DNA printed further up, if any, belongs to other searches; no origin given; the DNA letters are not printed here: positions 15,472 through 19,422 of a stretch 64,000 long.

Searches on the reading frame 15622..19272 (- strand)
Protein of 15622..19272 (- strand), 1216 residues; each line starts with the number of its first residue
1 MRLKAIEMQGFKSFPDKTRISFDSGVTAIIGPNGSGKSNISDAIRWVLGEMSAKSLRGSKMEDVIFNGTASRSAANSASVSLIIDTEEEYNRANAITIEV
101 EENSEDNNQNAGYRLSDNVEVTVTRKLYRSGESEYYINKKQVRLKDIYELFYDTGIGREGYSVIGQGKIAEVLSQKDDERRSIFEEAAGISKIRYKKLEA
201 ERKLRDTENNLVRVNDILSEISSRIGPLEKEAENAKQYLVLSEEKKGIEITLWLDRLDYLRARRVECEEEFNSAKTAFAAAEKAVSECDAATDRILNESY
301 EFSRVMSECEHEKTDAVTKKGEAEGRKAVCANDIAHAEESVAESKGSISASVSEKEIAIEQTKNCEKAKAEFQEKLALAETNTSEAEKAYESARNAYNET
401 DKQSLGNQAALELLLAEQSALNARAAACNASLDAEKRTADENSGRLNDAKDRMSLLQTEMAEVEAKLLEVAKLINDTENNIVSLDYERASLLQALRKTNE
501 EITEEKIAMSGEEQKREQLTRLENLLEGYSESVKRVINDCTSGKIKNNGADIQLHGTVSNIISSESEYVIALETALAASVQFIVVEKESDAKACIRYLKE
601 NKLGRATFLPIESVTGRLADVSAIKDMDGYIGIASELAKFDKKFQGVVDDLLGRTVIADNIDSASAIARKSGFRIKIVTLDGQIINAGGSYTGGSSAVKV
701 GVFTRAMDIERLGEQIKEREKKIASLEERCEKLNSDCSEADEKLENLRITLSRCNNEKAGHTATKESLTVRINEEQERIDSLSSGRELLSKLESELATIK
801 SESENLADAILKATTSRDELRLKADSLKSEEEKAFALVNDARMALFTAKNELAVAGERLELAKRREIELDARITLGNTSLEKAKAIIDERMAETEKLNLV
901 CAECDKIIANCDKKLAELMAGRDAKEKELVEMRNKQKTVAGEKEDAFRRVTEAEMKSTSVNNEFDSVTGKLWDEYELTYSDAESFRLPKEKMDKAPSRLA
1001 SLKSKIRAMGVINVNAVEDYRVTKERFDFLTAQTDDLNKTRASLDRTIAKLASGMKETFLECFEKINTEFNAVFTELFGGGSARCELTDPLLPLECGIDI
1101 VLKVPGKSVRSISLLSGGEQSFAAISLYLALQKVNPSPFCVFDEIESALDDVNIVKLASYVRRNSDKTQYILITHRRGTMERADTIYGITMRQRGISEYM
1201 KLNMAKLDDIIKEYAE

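Call 39: search_protein_families(library=pfam, proteins=[window:15622-19272:-], max_evalue=0.00001)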
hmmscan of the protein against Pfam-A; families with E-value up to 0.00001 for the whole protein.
window:15622-19272:- (1216 aa): 6 families
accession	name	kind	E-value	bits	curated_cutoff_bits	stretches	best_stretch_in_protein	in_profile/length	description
PF02463.25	SMC_N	-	6.1e-68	229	40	1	3-1197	2-219/220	RecF/RecN/SMC N terminal domain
PF06470.18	SMC_hinge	-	1.6e-26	93.4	22.5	1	554-668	4-116/116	SMC proteins Flexible Hinge Domain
PF13476.12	AAA_23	-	3.6e-18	67.4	27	1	6-222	2-197/201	AAA domain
PF13304.12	AAA_21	-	3.1e-11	44.3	27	1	26-140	1-141/304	AAA domain, putative AbiEii toxin, Type IV TA system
PF13175.12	AAA_15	-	2.6e-08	34.3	32.1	1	1-533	1-260/374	AAA ATPase domain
PF13555.12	AAA_29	-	3.6e-06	27.1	27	1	5-48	3-46/61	P-loop containing region of AAA domain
